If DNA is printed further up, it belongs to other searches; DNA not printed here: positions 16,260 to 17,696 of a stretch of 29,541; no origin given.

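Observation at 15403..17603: beta-RFAP-synthase-like GHMP enzyme co-transcribed with a phenol-type porin from a -24/-12 promoter, next to the carboxylase locus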

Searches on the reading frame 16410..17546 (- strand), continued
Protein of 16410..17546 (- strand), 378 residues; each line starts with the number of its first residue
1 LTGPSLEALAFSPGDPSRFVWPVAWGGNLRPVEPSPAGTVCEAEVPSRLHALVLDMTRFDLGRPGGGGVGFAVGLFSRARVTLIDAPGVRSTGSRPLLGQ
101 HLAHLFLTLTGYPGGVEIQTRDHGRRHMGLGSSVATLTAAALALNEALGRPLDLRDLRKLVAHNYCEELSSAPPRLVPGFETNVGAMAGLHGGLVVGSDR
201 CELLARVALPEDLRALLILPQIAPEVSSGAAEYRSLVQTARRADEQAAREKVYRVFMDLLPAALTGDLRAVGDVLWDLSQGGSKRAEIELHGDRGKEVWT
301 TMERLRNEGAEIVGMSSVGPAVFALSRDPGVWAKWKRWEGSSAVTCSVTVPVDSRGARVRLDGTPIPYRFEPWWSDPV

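Call 51: search_protein_families(library=ncbifam, proteins=[L004:11219-11929:+, L004:11926-12960:+, L004:12982-13785:+, L005:9443-9994:+, L005:11181-11948:+, L004:10001-11215:+, L005:10001-11080:+], max_evalue=0.00001)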
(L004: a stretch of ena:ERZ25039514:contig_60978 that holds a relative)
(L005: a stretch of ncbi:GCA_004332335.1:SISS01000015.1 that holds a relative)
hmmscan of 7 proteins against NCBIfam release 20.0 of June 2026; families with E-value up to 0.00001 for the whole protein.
L004:11219-11929:+ (236 aa): 13 families
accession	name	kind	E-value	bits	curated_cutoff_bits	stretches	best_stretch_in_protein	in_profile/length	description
NF002298.0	PRK01222.1-4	equivalog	1.9e-37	129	215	1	6-229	4-206/209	phosphoribosylanthranilate isomerase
NF006945.0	PRK09427.1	equivalog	1.3e-33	116.3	380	1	7-227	262-460/461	bifunctional indole-3-glycerol-phosphate synthase TrpC/phosphoribosylanthranilate isomerase TrpF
NF002295.0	PRK01222.1-1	equivalog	2e-32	112.4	216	1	6-228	4-213/219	phosphoribosylanthranilate isomerase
NF002299.0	PRK01222.1-6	equivalog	3.4e-25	88.7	231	1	6-227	19-227/231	phosphoribosylanthranilate isomerase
NF002296.0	PRK01222.1-2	equivalog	1.6e-23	83.7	270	1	6-227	9-214/221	phosphoribosylanthranilate isomerase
NF002304.0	PRK01222.2-4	equivalog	7.3e-23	81.1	181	1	8-228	4-206/208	phosphoribosylanthranilate isomerase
NF002301.0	PRK01222.2-1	equivalog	1.1e-22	80.7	232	1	7-227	5-211/217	phosphoribosylanthranilate isomerase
NF002300.0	PRK01222.1-7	equivalog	4e-21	75.6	212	1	6-227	3-193/195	phosphoribosylanthranilate isomerase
NF010563.0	PRK13958.1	equivalog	1.3e-18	67.3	234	1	6-226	2-204/210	phosphoribosylanthranilate isomerase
NF002302.0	PRK01222.2-2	equivalog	9.8e-18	65.1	172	1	6-229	2-190/193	phosphoribosylanthranilate isomerase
NF002303.0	PRK01222.2-3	equivalog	4.7e-17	62.2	224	1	150-229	129-204/208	phosphoribosylanthranilate isomerase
NF002297.0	PRK01222.1-3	equivalog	2e-15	56.8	259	1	6-223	2-197/204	phosphoribosylanthranilate isomerase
NF010376.0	PRK13803.1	equivalog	3.1e-09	36.2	819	1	6-228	6-208/600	bifunctional phosphoribosylanthranilate isomerase/tryptophan synthase subunit beta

L004:11926-12960:+ (344 aa): 24 families
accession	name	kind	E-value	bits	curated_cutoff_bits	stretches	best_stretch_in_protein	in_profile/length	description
NF041097.1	keto_inos_dh_IolM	equivalog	1.9e-56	191.4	450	1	4-336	32-382/389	scyllo-inosose 3-dehydrogenase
TIGR00692.1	tdh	equivalog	3.1e-56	190.8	458.35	1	12-335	11-332/340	L-threonine 3-dehydrogenase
NF003808.0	PRK05396.1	equivalog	1.7e-53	181.7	380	1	11-335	12-332/341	L-threonine 3-dehydrogenase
NF010344.0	PRK13771.1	subfamily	1.1e-51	175.8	349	1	1-338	1-327/334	putative alcohol dehydrogenase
NF007489.0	PRK10083.1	equivalog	7.6e-47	159.9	376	1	1-333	1-325/339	Zn-dependent oxidoreductase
TIGR03989.1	Rxyl_3153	subfamily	7.4e-45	153.8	440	1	2-343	3-370/370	NDMA-dependent alcohol dehydrogenase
NF041172.1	AcrlCoa_red_Thmprot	equivalog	9e-44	149.8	500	1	1-339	1-329/334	acryloyl-CoA reductase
NF006940.0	PRK09422.1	equivalog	1e-40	139.8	344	1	1-329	1-323/338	alcohol dehydrogenase AdhP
TIGR03366.1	HpnZ_proposed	hypoth_equivalog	3.9e-40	138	328.1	1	21-304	2-293/315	putative phosphonate catabolism associated alcohol dehydrogenase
TIGR03451.1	mycoS_dep_FDH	equivalog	2.3e-39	135.2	512.9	1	4-343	5-358/358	S-(hydroxymethyl)mycothiol dehydrogenase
TIGR02818.1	adh_III_F_hyde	equivalog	1.1e-37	129.9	543.95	2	2-104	3-106/368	S-(hydroxymethyl)glutathione dehydrogenase/class III alcohol dehydrogenase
NF007375.0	PRK09880.1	equivalog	1.5e-35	122.6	469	1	2-337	6-336/344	L-idonate 5-dehydrogenase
NF007642.0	PRK10309.1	equivalog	5.3e-35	121.3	550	1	1-338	1-340/347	galactitol-1-phosphate 5-dehydrogenase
TIGR03201.1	dearomat_had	equivalog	2.9e-33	115.4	338.65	1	15-338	14-343/349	6-hydroxycyclohex-1-ene-1-carbonyl-CoA dehydrogenase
NF047908.1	AldhRedAhr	equivalog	3e-30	105.3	470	1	9-330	13-321/335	NADPH-dependent aldehyde reductase Ahr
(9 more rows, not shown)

L004:12982-13785:+ (267 aa): 7 families
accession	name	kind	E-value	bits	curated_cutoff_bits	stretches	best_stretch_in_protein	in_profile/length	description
NF006081.0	PRK08227.1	equivalog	7.8e-73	245.3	297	1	3-263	35-288/291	3-hydroxy-5-phosphonooxypentane-2,4-dione thiolase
NF005556.0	PRK07226.1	subfamily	2.5e-69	233.6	241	1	2-262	4-265/267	2-amino-3,7-dideoxy-D-threo-hept-6-ulosonate synthase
TIGR01949.1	ADH_synth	equivalog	1.1e-59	202.2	299.45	1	3-256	2-252/255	2-amino-3,7-dideoxy-D-threo-hept-6-ulosonate synthase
NF040816.1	Fbpase1_Arch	equivalog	5.5e-40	137.5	430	1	3-259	7-268/271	class I fructose-bisphosphate aldolase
NF041223.1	BagB_FevI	exception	1.8e-36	125.7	500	1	3-250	8-256/257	bagremycin/ferroverdin biosynthesis DhnA-type aldolase BagB/FevI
NF005321.0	PRK06852.1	equivalog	4.7e-12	45.6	420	1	100-263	133-306/308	aldolase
NF006704.0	PRK09250.1-1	equivalog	1.2e-08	34.2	277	0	92-181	120-211/308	class I fructose-bisphosphate aldolase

L005:9443-9994:+ (183 aa): 0 families

L005:11181-11948:+ (255 aa): 0 families

L004:10001-11215:+ (404 aa): 4 families
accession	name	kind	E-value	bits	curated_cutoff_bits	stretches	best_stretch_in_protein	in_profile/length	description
NF040726.1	BetaRFA-P_synth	equivalog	1.4e-25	90.2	328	1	223-385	175-325/327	beta-ribofuranosylaminobenzene 5'-phosphate synthase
TIGR00144.1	beta_RFAP_syn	subfamily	1.7e-22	80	113.5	1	62-387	2-323/325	beta-ribofuranosylaminobenzene 5'-phosphate synthase family protein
NF002288.1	PRK01212.1-4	equivalog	8.5e-07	28.3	194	0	128-177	69-118/303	homoserine kinase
TIGR00191.1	thrB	equivalog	3.6e-06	26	168.25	0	109-242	54-175/304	homoserine kinase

L005:10001-11080:+ (359 aa): 2 families
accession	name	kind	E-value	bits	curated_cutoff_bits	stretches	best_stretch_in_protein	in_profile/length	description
NF040726.1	BetaRFA-P_synth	equivalog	5e-21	75.2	328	2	204-325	175-293/327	beta-ribofuranosylaminobenzene 5'-phosphate synthase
TIGR00144.1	beta_RFAP_syn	subfamily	1.5e-17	63.8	113.5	1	46-326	2-290/325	beta-ribofuranosylaminobenzene 5'-phosphate synthase family protein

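Call 53: find_encoding_contigs(protein=P0030, flank=10000, max_places=1)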
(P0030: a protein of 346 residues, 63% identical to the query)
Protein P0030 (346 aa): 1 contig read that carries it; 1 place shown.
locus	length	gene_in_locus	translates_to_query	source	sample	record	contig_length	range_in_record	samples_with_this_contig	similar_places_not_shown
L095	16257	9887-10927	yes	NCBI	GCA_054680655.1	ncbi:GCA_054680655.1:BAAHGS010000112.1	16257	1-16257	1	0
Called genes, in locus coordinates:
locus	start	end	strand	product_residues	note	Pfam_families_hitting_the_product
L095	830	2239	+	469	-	PF20695:UbiD_N, PF01977:UbiD, PF20696:UbiD_C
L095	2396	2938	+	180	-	PF00702:Hydrolase (weak), PF08282:Hydrolase_3 (weak)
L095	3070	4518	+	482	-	PF20695:UbiD_N, PF01977:UbiD, PF20696:UbiD_C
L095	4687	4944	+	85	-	PF09662:Phenyl_P_gamma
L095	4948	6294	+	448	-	PF20695:UbiD_N, PF01977:UbiD, PF20696:UbiD_C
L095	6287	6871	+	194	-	PF02441:Flavoprotein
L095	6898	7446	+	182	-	-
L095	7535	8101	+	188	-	PF00293:NUDIX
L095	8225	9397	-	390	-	PF00989:PAS (faint), PF08448:PAS_4 (weak), PF00512:HisKA, PF02518:HATPase_c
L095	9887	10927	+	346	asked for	PF08544:GHMP_kinases_C (weak)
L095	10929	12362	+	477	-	PF00072:Response_reg, PF13191:AAA_16 (faint), PF00158:Sigma54_activat, PF14532:Sigma54_activ_2, PF07728:AAA_5 (weak), PF25601:AAA_lid_14, PF02954:HTH_8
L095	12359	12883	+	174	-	-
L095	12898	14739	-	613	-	PF02730:AFOR_N, PF01314:AFOR_C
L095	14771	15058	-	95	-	-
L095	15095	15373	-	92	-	-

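Call 54: find_encoding_contigs(protein=P0068, flank=10000, max_places=1)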
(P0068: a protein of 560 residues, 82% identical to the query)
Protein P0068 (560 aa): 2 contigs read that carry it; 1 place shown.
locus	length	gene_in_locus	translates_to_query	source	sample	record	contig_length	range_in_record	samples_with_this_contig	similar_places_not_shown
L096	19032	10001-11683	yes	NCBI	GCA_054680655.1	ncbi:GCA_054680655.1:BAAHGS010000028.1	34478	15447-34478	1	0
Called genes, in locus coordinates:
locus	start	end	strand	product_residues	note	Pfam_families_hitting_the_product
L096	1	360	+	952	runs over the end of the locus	PF00989:PAS, PF08448:PAS_4 (weak), PF13188:PAS_8 (weak), PF13426:PAS_9, PF00512:HisKA, PF02518:HATPase_c, PF00072:Response_reg, PF01627:Hpt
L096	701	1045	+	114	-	PF07238:PilZ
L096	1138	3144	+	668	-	PF22745:Nlig-Ia, PF01653:DNA_ligase_aden, PF03120:OB_DNA_ligase, PF03119:DNA_ligase_ZBD, PF12826:HHH_2, PF14520:HHH_5 (weak), PF00633:HHH (faint), PF00533:BRCT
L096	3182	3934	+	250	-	PF00378:ECH_1, PF16113:ECH_2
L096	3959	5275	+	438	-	PF03631:Virul_fac_BrkB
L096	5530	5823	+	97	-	PF08734:GYD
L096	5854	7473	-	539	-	PF00501:AMP-binding, PF13193:AMP-binding_C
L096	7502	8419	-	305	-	PF00126:HTH_1, PF03466:LysR_substrate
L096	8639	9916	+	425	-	PF06792:UPF0261, PF23189:UPF0261_C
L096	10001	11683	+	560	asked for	PF27448:Rph_4th, PF00391:PEP-utilizers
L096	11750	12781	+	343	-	PF01326:PPDK_N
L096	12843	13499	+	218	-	PF07978:NIPSNAP (faint)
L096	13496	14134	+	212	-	PF01966:HD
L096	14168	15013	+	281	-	-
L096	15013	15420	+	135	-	-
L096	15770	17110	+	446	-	PF00501:AMP-binding, PF14535:AMP-binding_C_2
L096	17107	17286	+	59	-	-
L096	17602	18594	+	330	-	PF13557:Phenol_MetA_deg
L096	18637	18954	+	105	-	PF08388:GIIM (weak)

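Call 55: search_protein_families(library=pfam, proteins=[L010:12712-13236:+, L095:7535-8101:+, L001:6116-6433:+, L001:7891-8076:+, L096:12843-13499:+, L096:14168-15013:+, L096:15013-15420:+], max_evalue=1)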
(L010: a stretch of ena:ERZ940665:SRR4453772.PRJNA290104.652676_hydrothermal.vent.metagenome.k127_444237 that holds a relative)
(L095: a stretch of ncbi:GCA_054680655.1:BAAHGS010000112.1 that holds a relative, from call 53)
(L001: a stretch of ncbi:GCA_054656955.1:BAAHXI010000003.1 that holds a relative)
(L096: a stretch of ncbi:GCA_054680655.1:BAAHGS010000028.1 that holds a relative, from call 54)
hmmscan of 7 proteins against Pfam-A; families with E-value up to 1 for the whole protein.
L010:12712-13236:+ (174 aa): 0 families

L095:7535-8101:+ (188 aa): 2 families
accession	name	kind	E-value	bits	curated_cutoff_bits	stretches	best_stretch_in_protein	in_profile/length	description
PF00293.34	NUDIX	-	6.1e-13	49.4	21.1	1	46-158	6-123/134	NUDIX domain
PF22327.2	Nudt16-like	-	0.21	12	27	1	69-101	32-64/161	U8 snoRNA-decapping enzyme-like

L001:6116-6433:+ (105 aa): 0 families

L001:7891-8076:+ (61 aa): 1 family
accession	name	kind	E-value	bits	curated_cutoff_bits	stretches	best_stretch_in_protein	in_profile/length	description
PF17435.7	CT_584-like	-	0.036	14.2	25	1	21-57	146-181/183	CT_584-like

L096:12843-13499:+ (218 aa): 1 family
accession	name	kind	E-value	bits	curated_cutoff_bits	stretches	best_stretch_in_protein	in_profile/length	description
PF07978.19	NIPSNAP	-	1.8e-06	28.5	22.3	1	8-94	6-98/102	NIPSNAP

L096:14168-15013:+ (281 aa): 0 families

L096:15013-15420:+ (135 aa): 8 families
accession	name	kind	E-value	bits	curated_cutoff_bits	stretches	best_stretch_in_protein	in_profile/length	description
PF13384.12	HTH_23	-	0.015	15.5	24.6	1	74-95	17-38/50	Homeodomain-like domain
PF08281.18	Sigma70_r4_2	-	0.022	14.8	25.7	1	72-93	24-45/54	Sigma-70, region 4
PF13542.12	HTH_Tnp_ISL3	-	0.03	14.2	27.4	1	78-94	30-46/51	Helix-turn-helix domain of transposase family ISL3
PF04545.22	Sigma70_r4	-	0.076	13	24.1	1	78-94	24-40/50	Sigma-70, region 4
PF13404.12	HTH_AsnC-type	-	0.084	13.1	27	1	75-93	18-36/42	AsnC-type helix-turn-helix domain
PF04539.22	Sigma70_r3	-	0.12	13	25.3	1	77-95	23-41/78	Sigma-70 region 3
PF12728.13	HTH_17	-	0.15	12.8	27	1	76-94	3-21/51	Helix-turn-helix domain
PF13412.12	HTH_24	-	0.19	11.8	21.9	1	75-93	18-36/48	Winged helix-turn-helix DNA-binding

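Call 82: search_protein_representatives(alignment_id=A1)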
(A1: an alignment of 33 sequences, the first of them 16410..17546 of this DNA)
Query: 33 sequences, 382 profile positions. Proteins with E-value up to 0.001 (for the whole library): 2624; up to 1e-10: 921; up to 1e-30: 166. The best 150 are listed.
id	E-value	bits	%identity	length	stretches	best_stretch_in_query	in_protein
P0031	1.8e-169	580.1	-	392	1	8-382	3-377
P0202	3.0e-141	487.1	-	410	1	4-380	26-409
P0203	4.5e-115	401.0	-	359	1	3-366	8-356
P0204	3.4e-103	361.9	-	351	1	41-363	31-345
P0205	3.0e-97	342.3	-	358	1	44-363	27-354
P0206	2.5e-94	332.7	-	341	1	40-365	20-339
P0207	7.9e-94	331.1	-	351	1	37-361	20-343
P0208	7.7e-93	327.8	-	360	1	34-363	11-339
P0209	3.4e-91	322.4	-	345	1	15-335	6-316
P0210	3.6e-90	319.0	-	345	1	12-336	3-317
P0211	4.1e-90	318.8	-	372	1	38-364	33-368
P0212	6.3e-88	311.6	-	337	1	40-346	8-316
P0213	2.7e-83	296.4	-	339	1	33-365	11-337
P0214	8.9e-81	288.1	-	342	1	14-339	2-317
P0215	6.1e-80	285.4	-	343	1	16-344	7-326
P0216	1.0e-76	274.7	-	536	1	13-364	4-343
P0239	5.7e-54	199.9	-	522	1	14-370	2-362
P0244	1.6e-52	195.1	-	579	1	15-369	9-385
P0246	1.8e-50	188.4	-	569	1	43-363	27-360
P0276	6.0e-43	163.6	-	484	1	43-345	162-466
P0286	6.2e-42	160.3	-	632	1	27-359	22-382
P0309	1.2e-37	146.1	-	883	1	44-358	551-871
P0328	4.5e-35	137.7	-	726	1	43-342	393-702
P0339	1.8e-33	132.4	-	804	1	15-366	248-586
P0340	2.4e-33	132.0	-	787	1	9-368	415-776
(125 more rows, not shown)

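Call 83: search_protein_families(library=pfam, proteins=[P0216, P0239, P0244, P0246, P0276, P0286, P0309, P0328, P0339, P0340], max_evalue=0.0001)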
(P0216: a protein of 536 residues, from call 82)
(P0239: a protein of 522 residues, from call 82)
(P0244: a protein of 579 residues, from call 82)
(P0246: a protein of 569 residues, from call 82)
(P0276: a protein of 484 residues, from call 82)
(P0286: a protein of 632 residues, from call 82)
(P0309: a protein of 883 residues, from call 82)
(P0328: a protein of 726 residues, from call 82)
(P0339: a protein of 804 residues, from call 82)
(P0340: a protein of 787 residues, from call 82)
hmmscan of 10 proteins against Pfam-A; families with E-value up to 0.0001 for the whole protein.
P0216 (536 aa): 5 families
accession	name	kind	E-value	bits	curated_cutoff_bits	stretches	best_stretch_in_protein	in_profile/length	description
PF13207.12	AAA_17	-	2.5e-18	67.1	27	1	356-488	2-130/136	AAA domain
PF00406.28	ADK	-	3.3e-18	66.7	26.8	1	355-510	2-132/151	Adenylate kinase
PF13238.12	AAA_18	-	1.9e-12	48.2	29.4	1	353-486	2-118/128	AAA domain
PF00288.32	GHMP_kinases_N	-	3.6e-07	30.8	22.3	1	95-154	7-64/87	GHMP kinases N terminal domain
PF13671.12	AAA_33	-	3.5e-05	24.6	27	0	351-490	1-129/143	AAA domain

P0239 (522 aa): 4 families
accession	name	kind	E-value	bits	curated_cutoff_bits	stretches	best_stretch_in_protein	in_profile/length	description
PF00406.28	ADK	-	6.3e-10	39.8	26.8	1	367-513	1-149/151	Adenylate kinase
PF13207.12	AAA_17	-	5.2e-07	30.4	27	1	368-491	1-128/136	AAA domain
PF13238.12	AAA_18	-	4.2e-06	27.7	29.4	1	365-493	1-118/128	AAA domain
PF00288.32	GHMP_kinases_N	-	3.8e-05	24.2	22.3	0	97-158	6-62/87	GHMP kinases N terminal domain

P0244 (579 aa): 3 families
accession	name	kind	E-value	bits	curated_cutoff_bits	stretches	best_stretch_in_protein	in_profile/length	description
PF00406.28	ADK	-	2.4e-07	31.4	26.8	1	391-538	1-123/151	Adenylate kinase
PF13207.12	AAA_17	-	2.3e-06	28.3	27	1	392-525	1-123/136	AAA domain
PF13191.12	AAA_16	-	1.2e-05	26.4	32.6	1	386-487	24-141/167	AAA ATPase domain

P0246 (569 aa): 2 families
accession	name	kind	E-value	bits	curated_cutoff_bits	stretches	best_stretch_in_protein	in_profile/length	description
PF13207.12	AAA_17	-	1.4e-07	32.3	27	1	374-505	2-123/136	AAA domain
PF00406.28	ADK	-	1.5e-06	28.9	26.8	1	372-536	1-147/151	Adenylate kinase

P0276 (484 aa): 1 family
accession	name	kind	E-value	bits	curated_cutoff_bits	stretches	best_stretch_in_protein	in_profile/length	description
PF00288.32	GHMP_kinases_N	-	4.8e-07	30.4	22.3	1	232-295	3-65/87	GHMP kinases N terminal domain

P0286 (632 aa): 5 families
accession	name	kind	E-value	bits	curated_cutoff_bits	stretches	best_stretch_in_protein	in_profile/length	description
PF00406.28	ADK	-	4.8e-10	40.2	26.8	1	404-525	2-96/151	Adenylate kinase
PF13207.12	AAA_17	-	1.6e-09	38.6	27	1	405-522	2-90/136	AAA domain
PF13238.12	AAA_18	-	9.5e-07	29.8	29.4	1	403-556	3-117/128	AAA domain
PF00288.32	GHMP_kinases_N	-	9.4e-06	26.2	22.3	1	114-174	6-62/87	GHMP kinases N terminal domain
PF13401.12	AAA_22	-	7e-05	23.6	27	0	401-487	8-84/130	AAA domain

P0309 (883 aa): 3 families
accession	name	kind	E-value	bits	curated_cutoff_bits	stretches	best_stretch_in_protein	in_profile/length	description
PF08933.16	PrnB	-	7.3e-15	55.1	27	1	340-504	186-359/387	Monodechloroaminopyrrolnitrin synthase PrnB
PF18871.6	HEPN_Toprim_N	-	2.3e-11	44.5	25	1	1-72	1-78/223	HEPN/Toprim N-terminal domain 1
PF00288.32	GHMP_kinases_N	-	7.7e-10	39.3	22.3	1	616-695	3-78/87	GHMP kinases N terminal domain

P0328 (726 aa): 2 families
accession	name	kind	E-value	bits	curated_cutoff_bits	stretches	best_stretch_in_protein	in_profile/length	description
PF08933.16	PrnB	-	6.3e-28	98.1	27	1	72-294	67-296/387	Monodechloroaminopyrrolnitrin synthase PrnB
PF00288.32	GHMP_kinases_N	-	4.6e-10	40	22.3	1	460-531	2-70/87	GHMP kinases N terminal domain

P0339 (804 aa): 1 family
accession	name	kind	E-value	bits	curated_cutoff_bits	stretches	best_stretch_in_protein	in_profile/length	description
PF21780.2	DUF6875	-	1.1e-07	32.6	24.5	1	654-794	24-158/178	Domain of unknown function (DUF6875)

P0340 (787 aa): 0 families
